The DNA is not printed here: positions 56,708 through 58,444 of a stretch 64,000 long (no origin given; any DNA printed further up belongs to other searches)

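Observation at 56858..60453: Tandem ZnR-GYF-TM-TPR paralogs followed by a zf-TFIIB ribbon protein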

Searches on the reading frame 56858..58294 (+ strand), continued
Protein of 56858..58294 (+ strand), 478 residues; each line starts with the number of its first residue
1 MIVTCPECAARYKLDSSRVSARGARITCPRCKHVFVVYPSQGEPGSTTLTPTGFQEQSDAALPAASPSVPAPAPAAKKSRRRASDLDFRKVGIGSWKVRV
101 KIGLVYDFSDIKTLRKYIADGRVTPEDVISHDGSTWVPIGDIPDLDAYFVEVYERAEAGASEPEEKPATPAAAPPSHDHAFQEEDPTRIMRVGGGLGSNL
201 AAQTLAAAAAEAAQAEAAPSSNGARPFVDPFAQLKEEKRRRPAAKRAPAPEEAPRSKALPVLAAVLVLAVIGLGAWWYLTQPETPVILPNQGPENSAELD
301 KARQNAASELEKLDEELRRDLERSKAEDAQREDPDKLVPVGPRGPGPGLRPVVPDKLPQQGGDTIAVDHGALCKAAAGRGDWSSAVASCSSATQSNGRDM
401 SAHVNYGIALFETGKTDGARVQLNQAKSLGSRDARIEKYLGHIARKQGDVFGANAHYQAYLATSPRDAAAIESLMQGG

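Call 15: find_related_loci(query=A1, collection=genome_contigs, flank=6000)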
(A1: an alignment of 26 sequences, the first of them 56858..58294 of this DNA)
Query A1 (478 aa) in genome_contigs; peptide patterns used: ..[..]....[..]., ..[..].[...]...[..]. (x = any residue, [..] = any of these).
163 stretches matched a pattern; 134 encode a relative of the query (tblastn E <= 1e-3); the best 80 are kept; 80 distinct loci.
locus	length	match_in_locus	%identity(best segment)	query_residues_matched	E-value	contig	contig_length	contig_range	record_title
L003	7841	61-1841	73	3-478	1e-171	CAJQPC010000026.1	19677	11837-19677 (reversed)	uncultured bacterium isolate 3_20180319_Bin_20180319_Bin_29_sub_1 genome assembly, contig: c_000018701466, whole genome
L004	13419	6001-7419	44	1-475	3e-110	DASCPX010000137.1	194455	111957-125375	MAG TPA_asm: Myxococcota bacterium isolate Fu_MAG_56 c_000001139698, whole genome shotgun sequence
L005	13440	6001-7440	44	1-478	8e-105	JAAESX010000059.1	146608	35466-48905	MAG: Proteobacteria bacterium isolate Ust_23 UstG_CONTIG585620, whole genome shotgun sequence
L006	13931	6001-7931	84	1-478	0e+0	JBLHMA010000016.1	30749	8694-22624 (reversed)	MAG: Cognaticolwellia sp. isolate 3300054697_62 Ga0535669_0000975, whole genome shotgun sequence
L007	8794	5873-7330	43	1-475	3e-97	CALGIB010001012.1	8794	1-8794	MAG TPA_asm: uncultured proteobacterium isolate ERR2206756_bin.71_CONCOCT_v1.1_MAG genome assembly, contig: ERZ887841.48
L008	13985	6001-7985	44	1-476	1e-94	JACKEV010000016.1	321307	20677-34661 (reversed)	MAG: Alphaproteobacteria bacterium isolate HK-STAS-MYXO-43 HK-STAS-MYXO-43_16, whole genome shotgun sequence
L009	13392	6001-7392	41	1-473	2e-92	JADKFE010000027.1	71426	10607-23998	MAG: Deltaproteobacteria bacterium isolate Rand_18-Q3-R56-63_MAXAC.001 tig00008050-10-723830, whole genome shotgun seque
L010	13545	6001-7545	38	1-475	3e-87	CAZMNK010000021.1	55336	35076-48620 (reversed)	MAG TPA_asm: uncultured Enterobacterales bacterium isolate SRP308112_co1_330 genome assembly, contig: NODE_532_length_55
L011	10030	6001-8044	40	1-473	2e-86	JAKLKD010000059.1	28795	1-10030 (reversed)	MAG: Myxococcota bacterium isolate MAG.235 MAG.235-scaffold_1239, whole genome shotgun sequence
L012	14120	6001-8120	40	1-472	2e-85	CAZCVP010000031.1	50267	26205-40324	MAG TPA_asm: uncultured Enterobacterales bacterium isolate SRP077602_co7_381 genome assembly, contig: NODE_3004_length_5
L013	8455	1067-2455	41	1-473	3e-83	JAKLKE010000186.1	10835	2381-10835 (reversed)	MAG: Myxococcota bacterium isolate MAG.430 MAG.430-NODE_186_length_10835_cov_3.971649, whole genome shotgun sequence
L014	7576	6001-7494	35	1-472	1e-67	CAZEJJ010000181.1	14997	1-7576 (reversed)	MAG TPA_asm: uncultured Enterobacterales bacterium isolate binchicken_co141_421 genome assembly, contig: NODE_16654_leng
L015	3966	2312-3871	35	1-472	1e-67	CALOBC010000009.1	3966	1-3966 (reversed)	MAG: Myxococcota bacterium isolate LOGT_bin.0087 genome assembly, contig: contig_151243, whole genome shotgun sequence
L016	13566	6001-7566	35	1-476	2e-67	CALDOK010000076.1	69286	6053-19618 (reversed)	MAG TPA_asm: uncultured proteobacterium isolate ERR2206791_bin.36_CONCOCT_v1.1_MAG genome assembly, contig: ERZ890953.42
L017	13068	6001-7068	40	1-323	3e-66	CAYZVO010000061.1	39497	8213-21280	MAG TPA_asm: uncultured Enterobacterales bacterium isolate binchicken_co141_545 genome assembly, contig: NODE_4450_lengt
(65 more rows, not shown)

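Call 17: search_protein_families(library=pfam, alignment_id=A1, max_evalue=0.01)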
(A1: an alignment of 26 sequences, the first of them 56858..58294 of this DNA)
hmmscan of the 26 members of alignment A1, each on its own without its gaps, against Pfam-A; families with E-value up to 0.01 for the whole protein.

A. member 1, window:56858-58294:+ (478 aa): 9 families
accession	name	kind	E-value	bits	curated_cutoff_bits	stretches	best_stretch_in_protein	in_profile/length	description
PF13717.11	Zn_ribbon_4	-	3.1e-13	49.9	30.3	1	1-35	1-35/36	zinc-ribbon domain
PF13719.11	Zn_ribbon_5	-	1.2e-08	35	29.3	1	1-37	1-37/37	zinc-ribbon domain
PF07719.23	TPR_2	-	7.4e-05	23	27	0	402-429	3-30/34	Tetratricopeptide repeat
PF13432.12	TPR_16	-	7.9e-05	23.5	32.7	1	374-426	5-56/65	Tetratricopeptide repeat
PF23499.1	YnfU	-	0.0011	19.2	27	1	3-35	17-48/49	YnfU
PF22191.2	IBR_1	-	0.0018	18.5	27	1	3-35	4-31/47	IBR domain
PF14559.12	TPR_19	-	0.0043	17.8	25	1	378-435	3-60/68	Tetratricopeptide repeat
PF14237.11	GYF_2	-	0.0067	16.6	25.8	0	111-145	15-50/50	GYF domain 2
PF25206.1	DUF7836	-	0.0069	16.6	26.7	0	3-33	8-38/59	Domain of unknown function (DUF7836)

B. families by the number of members that match (of 26 scanned): 26 families (the first 25 are shown)
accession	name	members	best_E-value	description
PF13717.11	Zn_ribbon_4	26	1.8e-15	zinc-ribbon domain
PF13719.11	Zn_ribbon_5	26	2.5e-11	zinc-ribbon domain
PF13432.12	TPR_16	19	5.2e-12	Tetratricopeptide repeat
PF14559.12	TPR_19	17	3e-10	Tetratricopeptide repeat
PF07719.23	TPR_2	16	2.2e-10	Tetratricopeptide repeat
PF22191.2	IBR_1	16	0.00012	IBR domain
PF13428.12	TPR_14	15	3.2e-09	Tetratricopeptide repeat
PF23914.1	TPR_CcmH_CycH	8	9.9e-08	Cytochrome c-type biogenesis protein H TPR domain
PF13176.12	TPR_7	7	7e-06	Tetratricopeptide repeat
PF00515.34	TPR_1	6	2.7e-07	Tetratricopeptide repeat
PF25206.1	DUF7836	6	0.0024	Domain of unknown function (DUF7836)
PF13414.12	TPR_11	5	1.1e-06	TPR repeat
PF13174.12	TPR_6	5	0.00011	Tetratricopeptide repeat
PF23499.1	YnfU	5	0.0007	YnfU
PF13431.12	TPR_17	4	8.8e-05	Tetratricopeptide repeat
PF14237.11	GYF_2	3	0.0054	GYF domain 2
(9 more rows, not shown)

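Call 49: predict_structure(alignment_id=A1)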
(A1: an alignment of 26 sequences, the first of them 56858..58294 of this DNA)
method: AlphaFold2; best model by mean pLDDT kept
length: 478 residues; sequences in the alignment: 26
mean_pLDDT: 75.2   pTM: 0.32
mean pLDDT of the five models: 75.2, 73.6, 72.3, 71.7, 71.7
residues with pLDDT >= 90: 224; 70-90: 83; 50-70: 51; < 50: 120
segments of 3 or more residues with pLDDT < 50: 42-68, 72-74, 163-197, 217-224, 246-249, 251-257, 287-292, 336-342, 344-364
pLDDT, mean of each block of 10 residues (from residue 1): 92 89 91 91 40 34 42 56 90 94 93 94 96 94 94 89 46 38 39 45 76 58 56 74 48 45 78 80 50 61 87 95 85 52 45 43 68 97 98 96 98 98 98 98 97 98 98 89
secondary structure, 60 per line:
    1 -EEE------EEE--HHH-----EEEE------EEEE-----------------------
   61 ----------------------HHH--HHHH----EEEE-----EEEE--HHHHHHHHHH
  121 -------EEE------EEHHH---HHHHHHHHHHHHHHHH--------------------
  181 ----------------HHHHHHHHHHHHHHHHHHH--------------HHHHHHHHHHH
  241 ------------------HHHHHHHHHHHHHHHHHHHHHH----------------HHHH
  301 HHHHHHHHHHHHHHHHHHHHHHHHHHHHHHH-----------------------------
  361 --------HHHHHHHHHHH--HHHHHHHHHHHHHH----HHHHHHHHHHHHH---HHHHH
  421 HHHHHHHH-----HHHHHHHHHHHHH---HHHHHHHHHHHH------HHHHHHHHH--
elements in order: E2-4 E11-13 E24-27 E34-37 H88-91 E96-99 E105-108 H111-120 E128-130 H145-160 H197-215 H230-240 H259-280 H297-331 H369-379 H382-395 H400-412 H416-428 H434-446 H450-461 H468-476

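Call 52: list_cluster_members(proteins=[P0001, P0121, P0008, P0009, P0015, P0040, P0059, P0096])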
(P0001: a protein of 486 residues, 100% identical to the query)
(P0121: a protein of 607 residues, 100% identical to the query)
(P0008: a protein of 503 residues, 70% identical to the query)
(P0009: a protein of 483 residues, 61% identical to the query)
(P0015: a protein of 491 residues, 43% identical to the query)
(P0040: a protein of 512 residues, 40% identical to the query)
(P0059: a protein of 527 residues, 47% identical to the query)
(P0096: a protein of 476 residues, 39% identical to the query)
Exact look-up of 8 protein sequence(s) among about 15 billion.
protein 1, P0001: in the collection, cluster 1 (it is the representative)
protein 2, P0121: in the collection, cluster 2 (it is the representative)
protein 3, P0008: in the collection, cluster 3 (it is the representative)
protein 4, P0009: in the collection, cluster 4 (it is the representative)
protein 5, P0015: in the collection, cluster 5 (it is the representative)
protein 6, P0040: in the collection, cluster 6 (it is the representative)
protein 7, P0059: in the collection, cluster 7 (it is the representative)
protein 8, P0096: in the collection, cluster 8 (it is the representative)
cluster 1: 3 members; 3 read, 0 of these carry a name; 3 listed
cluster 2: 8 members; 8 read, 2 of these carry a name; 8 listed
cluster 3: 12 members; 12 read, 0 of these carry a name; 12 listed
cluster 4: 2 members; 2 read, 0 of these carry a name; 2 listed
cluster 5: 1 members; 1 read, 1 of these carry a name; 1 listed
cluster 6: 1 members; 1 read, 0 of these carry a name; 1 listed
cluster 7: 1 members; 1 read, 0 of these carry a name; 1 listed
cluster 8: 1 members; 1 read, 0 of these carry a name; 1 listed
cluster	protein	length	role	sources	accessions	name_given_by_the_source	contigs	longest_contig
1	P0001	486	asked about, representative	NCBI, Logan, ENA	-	-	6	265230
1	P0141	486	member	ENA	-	-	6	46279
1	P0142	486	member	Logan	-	-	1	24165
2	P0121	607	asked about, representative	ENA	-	-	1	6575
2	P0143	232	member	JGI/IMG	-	tetratricopeptide (TPR) repeat protein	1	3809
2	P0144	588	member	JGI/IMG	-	hypothetical protein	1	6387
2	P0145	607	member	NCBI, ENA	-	-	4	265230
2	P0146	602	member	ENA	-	-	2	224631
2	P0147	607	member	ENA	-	-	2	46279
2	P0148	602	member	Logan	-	-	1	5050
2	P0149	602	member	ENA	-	-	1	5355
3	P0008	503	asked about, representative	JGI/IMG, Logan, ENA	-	-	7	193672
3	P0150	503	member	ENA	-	-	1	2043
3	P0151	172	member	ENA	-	-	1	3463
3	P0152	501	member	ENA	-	-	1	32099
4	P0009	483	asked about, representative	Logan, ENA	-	-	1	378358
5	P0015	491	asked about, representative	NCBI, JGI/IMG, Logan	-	predicted Zn finger-like uncharacterized protein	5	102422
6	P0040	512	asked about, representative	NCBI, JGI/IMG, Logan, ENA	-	-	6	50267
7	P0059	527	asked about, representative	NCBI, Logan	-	-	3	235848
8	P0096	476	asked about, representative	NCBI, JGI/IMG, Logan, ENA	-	-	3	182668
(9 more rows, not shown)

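Call 77: fold_search(model_id=the predicted structure, library=pdb)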
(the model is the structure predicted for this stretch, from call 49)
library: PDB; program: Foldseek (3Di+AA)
matches with E <= 10: 1378; with E <= 0.001: 104
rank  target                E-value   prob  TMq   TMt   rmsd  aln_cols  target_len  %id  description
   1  6vfh_A                4.5e-06  1.00  0.21  0.78   2.2       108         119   25  De novo designed tetrahedral nanoparticle T33_dn10 (released 2020-08-12)
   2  6v8e_D                5.9e-06  1.00  0.21  0.80   2.0       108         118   25  Computationally designed C3-symmetric homotrimer from TPR repeat protein (released 2020-08-12)
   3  6v8e_B                7.8e-06  1.00  0.22  0.80   2.2       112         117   23  Computationally designed C3-symmetric homotrimer from TPR repeat protein (released 2020-08-12)
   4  6v8e_A                8.2e-06  1.00  0.21  0.79   2.0       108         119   25  Computationally designed C3-symmetric homotrimer from TPR repeat protein (released 2020-08-12)
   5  1na0_A                9.2e-06  1.00  0.21  0.80   1.9       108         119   26  Design of Stable alpha-Helical Arrays from an Idealized TPR Motif (released 2003-06-03)
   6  6vfk_A                1.4e-05  1.00  0.21  0.79   2.1       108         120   25  De novo designed tetrahedral nanoparticle T33_dn10 displaying 4 copies of BG505-SOSIP trimer on the surface (released 2020-07-22)
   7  9gzg_A                2.5e-05  1.00  0.21  0.61   2.4       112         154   28  Crystal structure of CTPR4E4 mutant (released 2025-10-15)
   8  6vfj_B                3.2e-05  1.00  0.21  0.78   2.2       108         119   22  De novo designed icosahedral nanoparticle I53_dn5 (released 2020-08-12)
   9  9qhb                  4.7e-05  1.00  0.19  0.33   2.3        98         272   31  Crystal structure of 16-repeat CTPR protein with eliminated coordination sites (released 2025-10-22)
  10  6b85_A                4.9e-05  1.00  0.20  0.42  25.2       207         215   19  Crystal structure of transmembrane protein TMHC4_R (released 2018-03-14)
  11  5hrz                  5.5e-05  1.00  0.21  0.78   1.9       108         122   24  Computationally Designed Trimer 1na0C3_3 (released 2017-04-12)
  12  8ump_A                5.5e-05  1.00  0.21  0.77   2.3       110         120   19  T33-ml35 - Designed Tetrahedral Protein Cage Using Machine Learning Algorithms (released 2023-11-15)
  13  8chy                  5.8e-05  1.00  0.20  0.35   3.1       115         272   28  Crystal structure of an 8-repeat consensus TPR superhelix with Zinc. (released 2024-02-21)
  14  8cqp_C                6.2e-05  1.00  0.19  0.62   2.6        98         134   31  Crystal structure of an 8-repeat consensus TPR superhelix with Calcium (low concentration) (released 2024-03-27)
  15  6vfi_B                7.3e-05  1.00  0.21  0.77   2.4       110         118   26  De novo designed octahedral nanoparticle O43_dn18 (released 2020-08-12)
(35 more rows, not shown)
